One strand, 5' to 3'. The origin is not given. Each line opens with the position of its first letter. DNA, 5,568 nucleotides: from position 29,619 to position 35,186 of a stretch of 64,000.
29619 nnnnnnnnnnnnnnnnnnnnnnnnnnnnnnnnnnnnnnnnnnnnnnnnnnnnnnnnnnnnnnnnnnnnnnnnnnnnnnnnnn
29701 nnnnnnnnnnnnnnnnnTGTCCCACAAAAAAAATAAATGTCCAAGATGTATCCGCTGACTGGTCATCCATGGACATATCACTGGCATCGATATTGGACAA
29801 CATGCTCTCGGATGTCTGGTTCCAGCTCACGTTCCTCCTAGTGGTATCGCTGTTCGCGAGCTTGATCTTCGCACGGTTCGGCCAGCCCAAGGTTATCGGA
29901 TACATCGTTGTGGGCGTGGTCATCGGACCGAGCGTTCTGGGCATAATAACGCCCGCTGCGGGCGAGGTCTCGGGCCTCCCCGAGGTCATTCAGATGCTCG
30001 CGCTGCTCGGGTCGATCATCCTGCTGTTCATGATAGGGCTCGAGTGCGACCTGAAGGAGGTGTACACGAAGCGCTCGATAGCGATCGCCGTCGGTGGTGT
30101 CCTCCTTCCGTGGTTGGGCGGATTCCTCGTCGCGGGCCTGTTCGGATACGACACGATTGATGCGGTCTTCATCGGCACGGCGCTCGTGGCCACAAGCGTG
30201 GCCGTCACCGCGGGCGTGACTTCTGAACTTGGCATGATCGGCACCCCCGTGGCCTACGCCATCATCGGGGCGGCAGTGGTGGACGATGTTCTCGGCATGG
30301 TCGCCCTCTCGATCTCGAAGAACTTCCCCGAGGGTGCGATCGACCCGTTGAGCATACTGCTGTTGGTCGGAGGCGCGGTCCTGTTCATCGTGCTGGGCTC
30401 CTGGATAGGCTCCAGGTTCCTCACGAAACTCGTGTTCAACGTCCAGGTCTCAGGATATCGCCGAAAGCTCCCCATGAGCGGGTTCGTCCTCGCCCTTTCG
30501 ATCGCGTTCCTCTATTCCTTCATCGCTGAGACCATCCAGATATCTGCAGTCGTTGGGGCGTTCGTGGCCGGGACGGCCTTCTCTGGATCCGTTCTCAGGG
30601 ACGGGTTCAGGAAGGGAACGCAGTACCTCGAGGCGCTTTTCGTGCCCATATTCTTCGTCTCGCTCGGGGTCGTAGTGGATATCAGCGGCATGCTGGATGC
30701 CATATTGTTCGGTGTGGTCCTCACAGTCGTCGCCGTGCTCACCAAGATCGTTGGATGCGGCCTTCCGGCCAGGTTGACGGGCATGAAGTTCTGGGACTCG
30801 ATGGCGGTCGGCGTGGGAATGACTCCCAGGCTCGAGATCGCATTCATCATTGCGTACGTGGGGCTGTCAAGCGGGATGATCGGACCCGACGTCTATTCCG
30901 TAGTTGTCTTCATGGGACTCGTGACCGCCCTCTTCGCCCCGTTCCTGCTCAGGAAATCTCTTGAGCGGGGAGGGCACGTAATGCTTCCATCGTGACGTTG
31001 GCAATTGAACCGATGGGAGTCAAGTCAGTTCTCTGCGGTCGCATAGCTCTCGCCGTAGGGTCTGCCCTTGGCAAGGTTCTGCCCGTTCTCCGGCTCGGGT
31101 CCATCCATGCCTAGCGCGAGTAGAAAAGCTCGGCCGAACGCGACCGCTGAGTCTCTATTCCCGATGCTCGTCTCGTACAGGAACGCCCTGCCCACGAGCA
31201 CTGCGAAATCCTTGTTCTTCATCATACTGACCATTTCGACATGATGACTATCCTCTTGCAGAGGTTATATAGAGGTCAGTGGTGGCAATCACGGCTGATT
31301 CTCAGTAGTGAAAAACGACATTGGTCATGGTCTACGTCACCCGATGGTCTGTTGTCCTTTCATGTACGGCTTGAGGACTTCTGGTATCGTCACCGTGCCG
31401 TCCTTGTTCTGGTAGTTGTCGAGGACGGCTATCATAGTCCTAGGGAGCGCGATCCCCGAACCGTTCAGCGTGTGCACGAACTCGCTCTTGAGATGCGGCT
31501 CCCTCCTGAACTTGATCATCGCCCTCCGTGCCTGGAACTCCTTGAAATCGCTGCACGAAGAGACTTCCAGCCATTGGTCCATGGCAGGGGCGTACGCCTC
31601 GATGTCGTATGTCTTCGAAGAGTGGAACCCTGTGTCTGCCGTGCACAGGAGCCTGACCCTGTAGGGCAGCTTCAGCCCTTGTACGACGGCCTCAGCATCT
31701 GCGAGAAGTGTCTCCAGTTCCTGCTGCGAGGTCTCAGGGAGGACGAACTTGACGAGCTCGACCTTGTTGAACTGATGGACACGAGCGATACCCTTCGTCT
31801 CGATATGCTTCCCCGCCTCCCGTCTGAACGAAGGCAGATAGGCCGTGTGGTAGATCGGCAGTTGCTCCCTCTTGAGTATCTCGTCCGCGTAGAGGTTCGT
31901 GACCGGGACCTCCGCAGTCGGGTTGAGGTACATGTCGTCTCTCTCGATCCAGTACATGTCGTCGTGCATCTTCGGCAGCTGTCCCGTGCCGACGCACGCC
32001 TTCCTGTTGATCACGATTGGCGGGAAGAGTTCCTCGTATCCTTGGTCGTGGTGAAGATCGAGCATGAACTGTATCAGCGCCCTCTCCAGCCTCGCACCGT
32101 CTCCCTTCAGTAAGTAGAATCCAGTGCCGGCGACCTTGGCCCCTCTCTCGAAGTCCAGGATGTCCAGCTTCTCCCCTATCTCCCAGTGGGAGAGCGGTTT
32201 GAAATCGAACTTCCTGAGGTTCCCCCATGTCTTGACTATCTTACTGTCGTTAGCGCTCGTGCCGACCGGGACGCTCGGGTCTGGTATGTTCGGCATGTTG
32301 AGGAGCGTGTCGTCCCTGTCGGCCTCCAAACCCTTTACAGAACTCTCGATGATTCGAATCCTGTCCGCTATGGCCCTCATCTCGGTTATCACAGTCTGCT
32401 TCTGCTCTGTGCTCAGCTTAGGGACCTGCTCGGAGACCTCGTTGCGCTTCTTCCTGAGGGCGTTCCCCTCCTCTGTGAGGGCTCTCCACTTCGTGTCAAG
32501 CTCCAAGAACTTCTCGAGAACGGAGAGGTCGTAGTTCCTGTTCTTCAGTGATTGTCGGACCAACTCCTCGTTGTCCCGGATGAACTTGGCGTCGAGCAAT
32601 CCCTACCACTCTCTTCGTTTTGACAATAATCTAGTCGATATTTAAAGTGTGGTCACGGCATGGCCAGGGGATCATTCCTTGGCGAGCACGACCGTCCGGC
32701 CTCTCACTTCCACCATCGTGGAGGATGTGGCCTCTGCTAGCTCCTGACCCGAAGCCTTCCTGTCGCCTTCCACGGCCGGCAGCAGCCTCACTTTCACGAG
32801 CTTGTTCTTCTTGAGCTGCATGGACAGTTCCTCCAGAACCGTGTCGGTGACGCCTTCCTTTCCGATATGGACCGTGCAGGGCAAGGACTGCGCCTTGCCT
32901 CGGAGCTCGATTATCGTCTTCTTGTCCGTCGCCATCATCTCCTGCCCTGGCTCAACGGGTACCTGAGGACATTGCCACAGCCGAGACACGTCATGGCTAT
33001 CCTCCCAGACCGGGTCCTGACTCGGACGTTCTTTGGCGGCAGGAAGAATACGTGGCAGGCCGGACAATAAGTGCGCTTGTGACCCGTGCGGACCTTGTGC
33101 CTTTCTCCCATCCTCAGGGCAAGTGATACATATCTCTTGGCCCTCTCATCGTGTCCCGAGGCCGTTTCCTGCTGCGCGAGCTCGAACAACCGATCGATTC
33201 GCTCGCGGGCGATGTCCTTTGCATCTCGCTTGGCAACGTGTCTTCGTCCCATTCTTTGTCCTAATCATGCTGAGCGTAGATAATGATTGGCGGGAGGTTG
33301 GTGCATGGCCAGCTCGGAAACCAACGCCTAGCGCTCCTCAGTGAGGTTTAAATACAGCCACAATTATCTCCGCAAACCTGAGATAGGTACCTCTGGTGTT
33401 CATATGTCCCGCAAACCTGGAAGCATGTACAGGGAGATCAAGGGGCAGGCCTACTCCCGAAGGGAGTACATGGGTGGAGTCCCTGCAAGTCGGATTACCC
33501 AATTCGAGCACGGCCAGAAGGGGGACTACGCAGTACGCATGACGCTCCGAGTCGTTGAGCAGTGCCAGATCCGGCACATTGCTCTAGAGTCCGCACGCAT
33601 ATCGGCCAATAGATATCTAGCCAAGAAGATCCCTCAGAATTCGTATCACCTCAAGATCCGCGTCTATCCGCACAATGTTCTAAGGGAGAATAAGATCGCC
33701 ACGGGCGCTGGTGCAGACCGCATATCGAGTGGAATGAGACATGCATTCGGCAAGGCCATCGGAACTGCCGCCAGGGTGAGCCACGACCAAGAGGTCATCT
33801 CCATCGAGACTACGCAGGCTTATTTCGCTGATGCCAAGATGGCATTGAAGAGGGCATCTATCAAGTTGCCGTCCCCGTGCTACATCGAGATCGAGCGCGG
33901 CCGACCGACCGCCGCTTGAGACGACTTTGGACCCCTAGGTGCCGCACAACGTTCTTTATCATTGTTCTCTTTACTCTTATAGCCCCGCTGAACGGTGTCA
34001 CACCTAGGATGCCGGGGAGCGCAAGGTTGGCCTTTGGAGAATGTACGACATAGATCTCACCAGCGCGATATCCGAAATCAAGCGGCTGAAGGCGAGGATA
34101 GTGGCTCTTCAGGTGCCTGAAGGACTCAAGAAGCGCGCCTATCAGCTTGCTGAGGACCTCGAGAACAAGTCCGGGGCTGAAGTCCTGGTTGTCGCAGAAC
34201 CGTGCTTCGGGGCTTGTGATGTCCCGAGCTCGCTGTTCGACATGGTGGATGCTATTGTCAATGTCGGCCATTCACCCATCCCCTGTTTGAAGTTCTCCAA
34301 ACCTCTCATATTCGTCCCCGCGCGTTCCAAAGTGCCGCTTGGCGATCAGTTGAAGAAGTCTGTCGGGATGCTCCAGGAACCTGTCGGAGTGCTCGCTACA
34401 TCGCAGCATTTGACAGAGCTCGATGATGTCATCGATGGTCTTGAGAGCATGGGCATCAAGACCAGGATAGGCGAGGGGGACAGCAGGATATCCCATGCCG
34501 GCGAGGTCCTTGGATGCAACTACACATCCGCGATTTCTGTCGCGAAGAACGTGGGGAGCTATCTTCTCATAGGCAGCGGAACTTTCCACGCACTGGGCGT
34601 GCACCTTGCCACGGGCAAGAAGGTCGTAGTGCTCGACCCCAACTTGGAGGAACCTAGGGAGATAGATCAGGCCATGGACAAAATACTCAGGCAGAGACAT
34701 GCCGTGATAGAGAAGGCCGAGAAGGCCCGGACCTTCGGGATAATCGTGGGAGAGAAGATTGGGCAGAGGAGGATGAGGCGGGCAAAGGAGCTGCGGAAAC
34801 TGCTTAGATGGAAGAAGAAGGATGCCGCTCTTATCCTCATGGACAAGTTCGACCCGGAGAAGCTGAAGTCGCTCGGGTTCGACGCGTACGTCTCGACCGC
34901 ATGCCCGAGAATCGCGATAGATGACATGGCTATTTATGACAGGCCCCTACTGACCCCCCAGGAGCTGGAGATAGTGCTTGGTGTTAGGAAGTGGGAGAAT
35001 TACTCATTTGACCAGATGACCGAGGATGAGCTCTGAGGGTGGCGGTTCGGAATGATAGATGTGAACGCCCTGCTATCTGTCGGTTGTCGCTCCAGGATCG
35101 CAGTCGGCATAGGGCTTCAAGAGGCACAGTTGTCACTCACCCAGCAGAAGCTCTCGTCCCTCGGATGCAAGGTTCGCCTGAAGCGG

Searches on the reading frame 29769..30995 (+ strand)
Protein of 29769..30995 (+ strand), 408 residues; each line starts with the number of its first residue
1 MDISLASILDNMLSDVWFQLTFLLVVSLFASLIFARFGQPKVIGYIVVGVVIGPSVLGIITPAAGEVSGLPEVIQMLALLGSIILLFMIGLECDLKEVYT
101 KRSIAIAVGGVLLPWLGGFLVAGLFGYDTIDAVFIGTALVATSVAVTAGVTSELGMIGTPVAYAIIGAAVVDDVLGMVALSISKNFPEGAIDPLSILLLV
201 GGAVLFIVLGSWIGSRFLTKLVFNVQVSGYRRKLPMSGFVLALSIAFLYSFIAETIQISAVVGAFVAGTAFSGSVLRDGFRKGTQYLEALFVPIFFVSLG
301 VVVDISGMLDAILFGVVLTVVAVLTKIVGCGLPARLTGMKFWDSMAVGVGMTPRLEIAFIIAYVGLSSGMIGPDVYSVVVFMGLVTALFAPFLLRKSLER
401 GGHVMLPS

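Call 11: search_protein_families(library=pfam, proteins=[window:29769-30995:+], max_evalue=0.00001)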
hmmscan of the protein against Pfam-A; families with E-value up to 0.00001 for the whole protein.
window:29769-30995:+ (408 aa): 1 family
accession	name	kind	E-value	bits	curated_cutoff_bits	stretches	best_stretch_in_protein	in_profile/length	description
PF00999.27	Na_H_Exchanger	-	4.7e-55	187.4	26.2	1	25-394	2-369/375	Sodium/hydrogen exchanger, transmembrane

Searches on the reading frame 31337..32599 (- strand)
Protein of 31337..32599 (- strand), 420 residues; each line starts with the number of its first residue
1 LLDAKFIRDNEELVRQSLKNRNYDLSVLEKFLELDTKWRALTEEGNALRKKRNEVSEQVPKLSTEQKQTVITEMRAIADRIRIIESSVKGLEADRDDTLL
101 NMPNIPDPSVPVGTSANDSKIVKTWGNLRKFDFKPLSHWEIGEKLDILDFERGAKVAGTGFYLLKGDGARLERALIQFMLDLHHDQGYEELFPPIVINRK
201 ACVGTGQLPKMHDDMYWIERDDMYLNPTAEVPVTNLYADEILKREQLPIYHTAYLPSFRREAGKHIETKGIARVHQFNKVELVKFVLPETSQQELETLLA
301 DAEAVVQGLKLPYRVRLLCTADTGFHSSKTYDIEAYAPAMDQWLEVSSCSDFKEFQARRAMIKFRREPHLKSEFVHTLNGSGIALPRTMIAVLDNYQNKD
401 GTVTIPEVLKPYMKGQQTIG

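Call 18: search_protein_families(library=pfam, proteins=[window:31337-32599:-], max_evalue=0.00001)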
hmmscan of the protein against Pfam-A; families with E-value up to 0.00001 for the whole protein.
window:31337-32599:- (420 aa): 2 families
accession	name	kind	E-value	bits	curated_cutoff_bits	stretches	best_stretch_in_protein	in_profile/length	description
PF00587.30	tRNA-synt_2b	-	5.4e-35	121.5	29.3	1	216-396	1-179/179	tRNA synthetase class II core domain (G, H, P, S and T)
PF02403.27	Seryl_tRNA_N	-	9.4e-24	84.2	28.2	1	1-106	1-108/108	Seryl-tRNA synthetase N-terminal domain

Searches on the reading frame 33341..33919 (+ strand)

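Call 19: search_protein_families(library=pfam, proteins=[window:33341-33919:+], max_evalue=0.00001)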
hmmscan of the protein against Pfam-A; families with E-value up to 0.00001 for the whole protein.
window:33341-33919:+ (192 aa): 1 family
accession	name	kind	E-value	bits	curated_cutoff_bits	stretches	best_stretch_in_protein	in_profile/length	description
PF00252.24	Ribosomal_L16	-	3.9e-30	104.9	27.9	1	34-182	2-131/132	Ribosomal protein L16p/L10e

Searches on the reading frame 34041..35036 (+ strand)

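Call 18: search_protein_families(library=pfam, proteins=[window:34041-35036:+], max_evalue=0.00001)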
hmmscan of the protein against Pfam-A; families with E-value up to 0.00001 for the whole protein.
window:34041-35036:+ (331 aa): 1 family
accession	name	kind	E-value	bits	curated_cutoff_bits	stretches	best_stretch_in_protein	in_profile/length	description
PF01866.22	Diphthamide_syn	-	1.7e-77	261.3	33.2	1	25-321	1-301/302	Putative diphthamide synthesis protein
